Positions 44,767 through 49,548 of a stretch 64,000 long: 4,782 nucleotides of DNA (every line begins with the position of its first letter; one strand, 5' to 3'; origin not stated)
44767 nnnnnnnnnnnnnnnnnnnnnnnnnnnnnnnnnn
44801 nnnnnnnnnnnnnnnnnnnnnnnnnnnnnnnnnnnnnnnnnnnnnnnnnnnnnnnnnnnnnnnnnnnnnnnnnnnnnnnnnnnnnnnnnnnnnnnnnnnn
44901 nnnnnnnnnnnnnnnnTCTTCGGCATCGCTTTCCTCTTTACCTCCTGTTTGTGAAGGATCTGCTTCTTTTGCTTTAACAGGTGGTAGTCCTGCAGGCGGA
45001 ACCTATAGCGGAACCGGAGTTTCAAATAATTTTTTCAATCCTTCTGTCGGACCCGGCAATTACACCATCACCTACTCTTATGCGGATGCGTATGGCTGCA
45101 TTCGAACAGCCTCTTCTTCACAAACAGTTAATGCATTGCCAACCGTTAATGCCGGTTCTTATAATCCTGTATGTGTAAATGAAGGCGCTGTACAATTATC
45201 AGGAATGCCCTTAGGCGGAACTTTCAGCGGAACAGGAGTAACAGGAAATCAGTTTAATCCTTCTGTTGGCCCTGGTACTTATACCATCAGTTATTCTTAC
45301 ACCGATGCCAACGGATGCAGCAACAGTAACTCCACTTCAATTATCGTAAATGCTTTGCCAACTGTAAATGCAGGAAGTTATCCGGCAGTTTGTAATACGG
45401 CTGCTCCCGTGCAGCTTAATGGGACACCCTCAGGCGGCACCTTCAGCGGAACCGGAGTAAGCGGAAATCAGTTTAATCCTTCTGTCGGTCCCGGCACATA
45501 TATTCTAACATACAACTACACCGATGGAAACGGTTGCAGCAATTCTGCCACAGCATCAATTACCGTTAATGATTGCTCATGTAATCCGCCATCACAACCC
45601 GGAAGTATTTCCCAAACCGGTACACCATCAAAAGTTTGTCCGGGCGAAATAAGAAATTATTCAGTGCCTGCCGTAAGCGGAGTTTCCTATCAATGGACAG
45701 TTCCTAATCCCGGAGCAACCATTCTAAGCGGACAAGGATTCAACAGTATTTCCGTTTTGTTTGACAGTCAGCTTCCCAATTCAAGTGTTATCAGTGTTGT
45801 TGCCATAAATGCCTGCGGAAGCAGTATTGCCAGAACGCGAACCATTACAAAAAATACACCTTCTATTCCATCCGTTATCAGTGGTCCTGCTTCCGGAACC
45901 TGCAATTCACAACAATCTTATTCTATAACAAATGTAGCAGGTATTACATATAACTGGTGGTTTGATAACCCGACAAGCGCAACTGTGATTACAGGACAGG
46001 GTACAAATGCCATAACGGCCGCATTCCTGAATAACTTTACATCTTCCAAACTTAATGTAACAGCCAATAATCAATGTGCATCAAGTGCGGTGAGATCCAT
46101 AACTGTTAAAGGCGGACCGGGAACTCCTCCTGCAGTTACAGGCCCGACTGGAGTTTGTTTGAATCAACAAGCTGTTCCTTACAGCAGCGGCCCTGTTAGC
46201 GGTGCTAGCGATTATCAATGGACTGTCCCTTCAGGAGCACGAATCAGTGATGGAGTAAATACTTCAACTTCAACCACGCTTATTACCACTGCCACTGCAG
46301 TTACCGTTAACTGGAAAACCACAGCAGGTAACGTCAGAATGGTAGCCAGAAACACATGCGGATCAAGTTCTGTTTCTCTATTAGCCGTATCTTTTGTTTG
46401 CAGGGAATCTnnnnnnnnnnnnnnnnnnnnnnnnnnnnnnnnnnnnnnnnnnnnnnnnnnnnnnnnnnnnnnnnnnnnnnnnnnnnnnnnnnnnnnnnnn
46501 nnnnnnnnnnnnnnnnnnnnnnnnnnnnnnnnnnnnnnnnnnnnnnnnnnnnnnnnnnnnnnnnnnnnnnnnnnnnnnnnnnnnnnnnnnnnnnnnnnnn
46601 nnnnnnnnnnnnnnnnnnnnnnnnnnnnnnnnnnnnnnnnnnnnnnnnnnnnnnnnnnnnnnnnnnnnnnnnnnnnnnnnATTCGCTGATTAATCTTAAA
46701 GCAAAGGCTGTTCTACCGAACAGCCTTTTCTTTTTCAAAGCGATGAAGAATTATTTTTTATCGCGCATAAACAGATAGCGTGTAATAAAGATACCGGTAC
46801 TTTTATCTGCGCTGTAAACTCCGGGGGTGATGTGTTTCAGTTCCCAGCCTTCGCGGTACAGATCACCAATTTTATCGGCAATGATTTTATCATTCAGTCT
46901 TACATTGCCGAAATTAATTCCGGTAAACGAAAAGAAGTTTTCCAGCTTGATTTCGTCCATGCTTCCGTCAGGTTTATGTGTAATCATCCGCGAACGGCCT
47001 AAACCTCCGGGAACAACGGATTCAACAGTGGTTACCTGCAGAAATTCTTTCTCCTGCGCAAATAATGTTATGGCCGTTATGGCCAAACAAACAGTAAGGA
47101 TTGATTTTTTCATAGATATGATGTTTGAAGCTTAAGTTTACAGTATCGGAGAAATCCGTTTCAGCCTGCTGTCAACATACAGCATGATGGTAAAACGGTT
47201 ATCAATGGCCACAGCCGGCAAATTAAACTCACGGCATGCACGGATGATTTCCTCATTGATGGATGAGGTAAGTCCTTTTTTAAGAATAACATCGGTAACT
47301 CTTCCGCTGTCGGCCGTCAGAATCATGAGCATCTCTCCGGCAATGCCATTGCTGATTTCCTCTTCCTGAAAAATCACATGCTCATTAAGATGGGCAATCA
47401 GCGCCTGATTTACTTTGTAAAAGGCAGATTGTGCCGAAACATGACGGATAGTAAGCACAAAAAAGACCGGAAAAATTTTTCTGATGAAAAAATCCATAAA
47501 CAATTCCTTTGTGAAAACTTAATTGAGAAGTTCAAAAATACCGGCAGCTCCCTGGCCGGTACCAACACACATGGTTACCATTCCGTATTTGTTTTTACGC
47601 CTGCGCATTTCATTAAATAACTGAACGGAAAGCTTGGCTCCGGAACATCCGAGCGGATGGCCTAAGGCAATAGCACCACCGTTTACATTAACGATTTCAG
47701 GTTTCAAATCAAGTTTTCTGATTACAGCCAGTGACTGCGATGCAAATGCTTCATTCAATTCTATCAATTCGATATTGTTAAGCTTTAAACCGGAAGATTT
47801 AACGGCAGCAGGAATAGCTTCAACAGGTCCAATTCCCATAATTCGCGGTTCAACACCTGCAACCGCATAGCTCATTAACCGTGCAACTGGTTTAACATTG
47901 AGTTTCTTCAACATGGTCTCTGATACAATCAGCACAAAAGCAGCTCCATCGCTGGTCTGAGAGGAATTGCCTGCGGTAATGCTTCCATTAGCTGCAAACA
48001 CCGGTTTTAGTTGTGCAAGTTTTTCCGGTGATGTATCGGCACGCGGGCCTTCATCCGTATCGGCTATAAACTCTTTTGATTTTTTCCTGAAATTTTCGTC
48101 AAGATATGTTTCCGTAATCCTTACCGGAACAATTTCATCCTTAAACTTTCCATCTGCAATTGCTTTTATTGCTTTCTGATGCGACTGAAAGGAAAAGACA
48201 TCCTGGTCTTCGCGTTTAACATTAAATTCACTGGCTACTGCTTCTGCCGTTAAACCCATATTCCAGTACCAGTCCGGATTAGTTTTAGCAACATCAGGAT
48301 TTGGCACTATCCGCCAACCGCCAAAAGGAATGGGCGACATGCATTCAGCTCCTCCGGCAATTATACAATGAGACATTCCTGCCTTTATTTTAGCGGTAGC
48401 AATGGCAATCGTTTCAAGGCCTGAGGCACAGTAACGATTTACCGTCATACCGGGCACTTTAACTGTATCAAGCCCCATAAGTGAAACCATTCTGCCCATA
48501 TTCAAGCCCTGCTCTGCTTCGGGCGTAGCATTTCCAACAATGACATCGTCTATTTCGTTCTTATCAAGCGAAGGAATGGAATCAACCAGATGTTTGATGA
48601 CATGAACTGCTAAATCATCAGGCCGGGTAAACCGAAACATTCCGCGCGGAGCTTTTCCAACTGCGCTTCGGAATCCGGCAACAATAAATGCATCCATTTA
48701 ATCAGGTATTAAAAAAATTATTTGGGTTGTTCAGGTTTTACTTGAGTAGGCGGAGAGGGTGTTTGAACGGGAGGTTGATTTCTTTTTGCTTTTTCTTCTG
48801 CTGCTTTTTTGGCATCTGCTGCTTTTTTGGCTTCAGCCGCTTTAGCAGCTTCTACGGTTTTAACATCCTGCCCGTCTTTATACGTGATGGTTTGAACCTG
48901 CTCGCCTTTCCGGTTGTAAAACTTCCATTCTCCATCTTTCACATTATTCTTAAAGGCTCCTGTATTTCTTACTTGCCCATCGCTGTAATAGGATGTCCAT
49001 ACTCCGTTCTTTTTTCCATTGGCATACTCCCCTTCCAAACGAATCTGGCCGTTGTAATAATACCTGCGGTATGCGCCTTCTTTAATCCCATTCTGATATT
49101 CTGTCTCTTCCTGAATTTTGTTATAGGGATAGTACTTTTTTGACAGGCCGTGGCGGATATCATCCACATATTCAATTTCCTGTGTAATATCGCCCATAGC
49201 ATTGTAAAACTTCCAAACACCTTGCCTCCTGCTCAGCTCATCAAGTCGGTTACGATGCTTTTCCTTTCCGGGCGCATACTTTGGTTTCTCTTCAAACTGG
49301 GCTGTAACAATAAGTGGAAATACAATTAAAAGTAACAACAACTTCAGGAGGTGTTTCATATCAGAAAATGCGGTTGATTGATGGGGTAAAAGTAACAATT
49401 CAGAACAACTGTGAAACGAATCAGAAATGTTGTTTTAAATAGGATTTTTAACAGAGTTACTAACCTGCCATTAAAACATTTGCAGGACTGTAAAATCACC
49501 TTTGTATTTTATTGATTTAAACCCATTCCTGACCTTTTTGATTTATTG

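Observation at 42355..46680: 1442-aa T9SS-secreted M4 metallopeptidase with three tandem 73-aa repeats, clustered near two other T9SS cargo genes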

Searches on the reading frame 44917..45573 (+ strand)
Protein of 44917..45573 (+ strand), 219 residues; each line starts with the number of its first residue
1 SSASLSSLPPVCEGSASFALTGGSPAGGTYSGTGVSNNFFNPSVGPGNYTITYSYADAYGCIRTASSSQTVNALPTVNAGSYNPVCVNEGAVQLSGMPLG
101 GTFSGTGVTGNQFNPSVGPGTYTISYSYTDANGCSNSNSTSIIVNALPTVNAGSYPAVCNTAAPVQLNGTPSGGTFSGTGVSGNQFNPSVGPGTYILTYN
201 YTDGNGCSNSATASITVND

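Call 19: search_protein_families(library=ncbifam, proteins=[window:44917-45573:+], max_evalue=1)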
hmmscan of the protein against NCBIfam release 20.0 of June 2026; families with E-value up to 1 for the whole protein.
window:44917-45573:+ (219 aa): 3 families
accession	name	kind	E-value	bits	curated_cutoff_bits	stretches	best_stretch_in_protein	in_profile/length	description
NF041262.1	colicin_Z_Cterm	domain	0.016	15.5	50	0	43-70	54-81/87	colicin Z C-terminal domain-related protein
TIGR03769.1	P_ac_wall_RPT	domain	0.042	14.4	30.9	0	119-129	12-22/41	TIGR03769 domain-containing protein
NF009452.0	PRK12812.1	equivalog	0.66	9.1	258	0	116-136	194-214/289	flagellar basal body rod modification protein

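Call 40: find_homologous_proteins(query=window:44917-45573:+, max_evalue=0.00001)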
Query window:44917-45573:+ (219 aa): 589 proteins with E <= 0.00001 among 3124 candidates; the best 120 are listed.
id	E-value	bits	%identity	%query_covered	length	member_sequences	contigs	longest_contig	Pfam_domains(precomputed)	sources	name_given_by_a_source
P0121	2.5e-113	395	53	95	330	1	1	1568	-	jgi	-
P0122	2.1e-112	392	53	97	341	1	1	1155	PF23237.2,PF16403.12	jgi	-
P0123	7.8e-101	354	58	95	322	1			PF23237.2,PF17963.8,PF26689.1,PF17892.8,PF02494.23,PF16403.12,PF24312.2,PF17966.8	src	-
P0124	1.8e-85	304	54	95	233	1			PF23237.2,PF16403.12,PF24527.2,PF08329.17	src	-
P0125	2.1e-74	268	55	87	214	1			-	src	-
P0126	3.0e-73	264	48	95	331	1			PF17963.8,PF17892.8,PF02494.23,PF16403.12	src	-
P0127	3.0e-72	261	52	95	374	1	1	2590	-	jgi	jgi:hypothetical protein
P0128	5.7e-72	260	50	95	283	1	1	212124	PF02494.23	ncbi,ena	-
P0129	6.7e-70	253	57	88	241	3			PF23237.2,PF17963.8,PF17892.8,PF02494.23,PF16403.12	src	-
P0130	1.1e-64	236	60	66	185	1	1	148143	-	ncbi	ncbi:MAG: hypothetical protein ACYC0A_02615, partial [Lutibacter sp.]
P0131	1.1e-64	236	45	99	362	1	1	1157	PF18962.8,PF16403.12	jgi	jgi:hypothetical protein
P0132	4.2e-64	234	53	79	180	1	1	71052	PF23237.2,PF02494.23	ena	-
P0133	4.4e-59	218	52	92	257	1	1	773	-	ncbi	ncbi:unnamed protein product, partial [Discosporangium mesarthrocarpum]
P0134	9.0e-59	217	57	68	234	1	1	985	-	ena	-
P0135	2.6e-57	212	61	61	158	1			PF16403.12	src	-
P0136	3.4e-57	212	41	87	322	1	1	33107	PF17892.8,PF02494.23,PF16403.12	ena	-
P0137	3.5e-57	212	61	68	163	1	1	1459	PF17963.8,PF02494.23,PF16403.12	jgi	jgi:hypothetical protein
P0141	8.8e-53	197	56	91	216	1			PF17963.8,PF16403.12,PF08329.17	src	-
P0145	8.5e-50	187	43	89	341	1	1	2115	PF16403.12,PF08329.17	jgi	-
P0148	1.0e-48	184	57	87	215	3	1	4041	PF23237.2,PF17892.8,PF16403.12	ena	-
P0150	1.4e-47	180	48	97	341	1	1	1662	PF02494.23,PF18962.8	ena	-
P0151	1.8e-47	180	42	90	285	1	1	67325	PF02494.23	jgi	jgi:hypothetical protein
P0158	3.1e-44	169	54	90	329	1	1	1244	PF17963.8,PF17892.8,PF02494.23,PF16403.12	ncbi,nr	ncbi:MAG TPA: hypothetical protein P5291_10260, partial [Flavobacteriales bacterium]|nr:hypothetical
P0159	2.2e-43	166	42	90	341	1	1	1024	PF17963.8,PF17892.8,PF02494.23,PF16403.12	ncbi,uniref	ncbi:PKD domain-containing protein, partial [Olleya sp. ITB9]|uniref:PKD domain-containing protein n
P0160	2.6e-43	166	49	89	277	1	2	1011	PF17963.8,PF16403.12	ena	-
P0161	3.6e-43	166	50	100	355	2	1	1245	PF18962.8,PF16403.12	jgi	jgi:hypothetical protein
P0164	7.1e-42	162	41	89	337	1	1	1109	PF16403.12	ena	-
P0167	7.8e-40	155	46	85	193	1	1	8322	PF23237.2,PF02494.23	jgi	-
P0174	2.5e-37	147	60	61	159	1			PF16403.12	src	-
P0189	9.1e-35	138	50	72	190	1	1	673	PF02494.23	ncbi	ncbi:MAG: hypothetical protein AAFP19_27200, partial [Bacteroidota bacterium]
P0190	1.7e-34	137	55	68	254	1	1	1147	PF19408.6,PF17963.8,PF16403.12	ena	-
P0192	2.8e-34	137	42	79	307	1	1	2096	PF17963.8,PF17892.8,PF02494.23,PF16403.12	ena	-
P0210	9.2e-32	129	44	79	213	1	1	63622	PF05858.18,PF20375.4,PF16403.12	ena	-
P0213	1.6e-31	128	47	71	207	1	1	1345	PF16403.12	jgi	jgi:hypothetical protein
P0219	2.2e-30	124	51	62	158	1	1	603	PF17963.8,PF02494.23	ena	-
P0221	4.9e-30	123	42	99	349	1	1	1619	PF18962.8,PF16403.12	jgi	jgi:hypothetical protein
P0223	6.1e-30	123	53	62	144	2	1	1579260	PF17963.8,PF02494.23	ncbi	-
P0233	1.4e-28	118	40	72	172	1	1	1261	PF17963.8,PF02494.23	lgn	-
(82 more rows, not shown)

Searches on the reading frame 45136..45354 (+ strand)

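Call 18: search_protein_families(library=pfam, proteins=[window:45136-45354:+], max_evalue=1)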
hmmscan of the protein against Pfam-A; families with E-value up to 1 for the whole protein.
window:45136-45354:+ (73 aa): 4 families
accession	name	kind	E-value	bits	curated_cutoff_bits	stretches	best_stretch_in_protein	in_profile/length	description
PF16403.11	Bact_surface_Ig-like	-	0.0026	18.2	27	1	46-70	46-70/71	Bacterial surface protein, Ig-like domain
PF05345.18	He_PIG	-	0.019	15.8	24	1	22-71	44-95/96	Putative Ig domain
PF08329.16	ChitinaseA_N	-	0.037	14.1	21.2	1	39-71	76-107/133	Chitinase A, N-terminal domain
PF16640.11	Big_3_5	-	0.063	14.3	35.5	1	10-71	26-85/88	Bacterial Ig-like domain (group 3)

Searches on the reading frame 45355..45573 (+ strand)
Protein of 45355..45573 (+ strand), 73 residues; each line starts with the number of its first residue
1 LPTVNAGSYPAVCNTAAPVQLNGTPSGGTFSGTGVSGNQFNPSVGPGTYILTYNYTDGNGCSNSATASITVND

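Call 18: search_protein_families(library=pfam, proteins=[window:45355-45573:+], max_evalue=1)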
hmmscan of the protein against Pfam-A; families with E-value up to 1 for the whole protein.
window:45355-45573:+ (73 aa): 5 families
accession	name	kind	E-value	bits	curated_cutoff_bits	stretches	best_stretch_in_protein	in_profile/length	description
PF16403.11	Bact_surface_Ig-like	-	0.0032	17.9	27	1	46-71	46-71/71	Bacterial surface protein, Ig-like domain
PF17963.7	Big_9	-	0.0042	18.4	23.6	1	22-70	38-89/89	Bacterial Ig domain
PF05345.18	He_PIG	-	0.0051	17.7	24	1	21-72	43-96/96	Putative Ig domain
PF17892.7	Cadherin_5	-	0.033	14.5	26.5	1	47-72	73-98/98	Cadherin-like domain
PF08329.16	ChitinaseA_N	-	0.035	14.2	21.2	1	39-73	76-109/133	Chitinase A, N-terminal domain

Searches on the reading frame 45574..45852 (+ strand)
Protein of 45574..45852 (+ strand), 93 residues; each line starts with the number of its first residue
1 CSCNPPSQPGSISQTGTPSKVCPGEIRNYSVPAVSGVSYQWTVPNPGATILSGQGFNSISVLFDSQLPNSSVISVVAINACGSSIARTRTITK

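Call 18: search_protein_families(library=pfam, proteins=[window:45574-45852:+], max_evalue=1)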
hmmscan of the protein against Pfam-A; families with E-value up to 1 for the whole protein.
window:45574-45852:+ (93 aa): 1 family
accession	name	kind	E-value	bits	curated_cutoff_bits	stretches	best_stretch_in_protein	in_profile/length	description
PF19408.5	PKD_6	-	4.1e-17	62.7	25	1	6-88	2-79/82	PKD-like domain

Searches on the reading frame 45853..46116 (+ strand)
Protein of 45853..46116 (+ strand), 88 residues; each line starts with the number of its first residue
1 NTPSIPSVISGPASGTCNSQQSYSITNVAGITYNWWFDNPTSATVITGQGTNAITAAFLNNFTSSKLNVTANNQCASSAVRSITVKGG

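Call 18: search_protein_families(library=pfam, proteins=[window:45853-46116:+], max_evalue=1)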
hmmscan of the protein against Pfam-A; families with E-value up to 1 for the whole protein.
window:45853-46116:+ (88 aa): 3 families
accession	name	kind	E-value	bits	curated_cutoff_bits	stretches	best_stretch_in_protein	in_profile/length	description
PF19408.5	PKD_6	-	2.8e-12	47.2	25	1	3-85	2-82/82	PKD-like domain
PF19081.6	Ig_7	-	0.00013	22.6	27.3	1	3-85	1-80/84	Ig-like domain CHU_C associated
PF06226.18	DUF1007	-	0.06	13.8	27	1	27-53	34-60/211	Protein of unknown function (DUF1007)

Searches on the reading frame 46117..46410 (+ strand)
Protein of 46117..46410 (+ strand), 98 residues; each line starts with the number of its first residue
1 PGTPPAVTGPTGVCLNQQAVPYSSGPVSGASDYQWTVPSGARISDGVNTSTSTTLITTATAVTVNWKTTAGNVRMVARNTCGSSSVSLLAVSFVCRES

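Call 18: search_protein_families(library=pfam, proteins=[window:46117-46410:+], max_evalue=1)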
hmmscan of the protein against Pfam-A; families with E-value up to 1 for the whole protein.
window:46117-46410:+ (98 aa): 2 families
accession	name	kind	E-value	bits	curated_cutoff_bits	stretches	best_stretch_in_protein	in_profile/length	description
PF19408.5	PKD_6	-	2e-16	60.5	25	1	3-91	4-82/82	PKD-like domain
PF17433.7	Glyco_hydro_49N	-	0.014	15.5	21.3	1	19-73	54-108/188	Glycosyl hydrolase family 49 N-terminal Ig-like domain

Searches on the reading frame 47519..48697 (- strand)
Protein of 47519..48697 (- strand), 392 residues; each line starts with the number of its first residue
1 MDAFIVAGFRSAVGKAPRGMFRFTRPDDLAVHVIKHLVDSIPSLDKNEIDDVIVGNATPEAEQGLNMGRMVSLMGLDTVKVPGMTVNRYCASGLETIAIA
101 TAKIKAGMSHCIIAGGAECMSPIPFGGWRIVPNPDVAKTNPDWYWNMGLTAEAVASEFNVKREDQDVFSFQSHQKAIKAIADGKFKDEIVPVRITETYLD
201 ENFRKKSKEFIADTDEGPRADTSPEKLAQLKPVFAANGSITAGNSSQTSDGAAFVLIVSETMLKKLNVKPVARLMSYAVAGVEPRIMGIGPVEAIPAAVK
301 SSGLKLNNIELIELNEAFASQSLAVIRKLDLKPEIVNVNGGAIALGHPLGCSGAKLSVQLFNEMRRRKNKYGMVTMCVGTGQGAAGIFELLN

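Call 9: search_protein_families(library=pfam, proteins=[window:47519-48697:-], max_evalue=0.001)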
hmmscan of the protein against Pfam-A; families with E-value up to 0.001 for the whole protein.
window:47519-48697:- (392 aa): 3 families
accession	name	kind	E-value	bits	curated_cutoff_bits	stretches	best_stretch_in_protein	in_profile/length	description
PF00108.29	Thiolase_N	-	3.9e-59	200.6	26.4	1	4-260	2-259/260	Thiolase, N-terminal domain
PF02803.24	Thiolase_C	-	5e-47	159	27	1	269-389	2-122/123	Thiolase, C-terminal domain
PF00109.32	ketoacyl-synt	-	0.00024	21.2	20.8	1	82-127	166-212/252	Beta-ketoacyl synthase, N-terminal domain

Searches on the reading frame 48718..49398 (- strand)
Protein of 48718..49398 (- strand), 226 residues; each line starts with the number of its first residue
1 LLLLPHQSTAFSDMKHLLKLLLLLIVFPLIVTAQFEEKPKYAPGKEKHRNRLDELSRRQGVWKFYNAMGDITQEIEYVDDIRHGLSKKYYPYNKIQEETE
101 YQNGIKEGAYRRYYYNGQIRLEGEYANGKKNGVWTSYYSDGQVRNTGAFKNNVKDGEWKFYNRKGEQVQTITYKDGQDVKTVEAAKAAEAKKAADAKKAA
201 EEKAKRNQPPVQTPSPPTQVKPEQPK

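Call 9: search_protein_families(library=pfam, proteins=[window:48718-49398:-], max_evalue=0.001)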
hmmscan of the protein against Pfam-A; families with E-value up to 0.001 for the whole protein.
window:48718-49398:- (226 aa): 1 family
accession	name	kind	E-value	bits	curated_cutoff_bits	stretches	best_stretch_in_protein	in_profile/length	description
PF07661.19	MORN_2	-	5e-14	51.2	29.6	0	106-127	1-22/22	MORN repeat variant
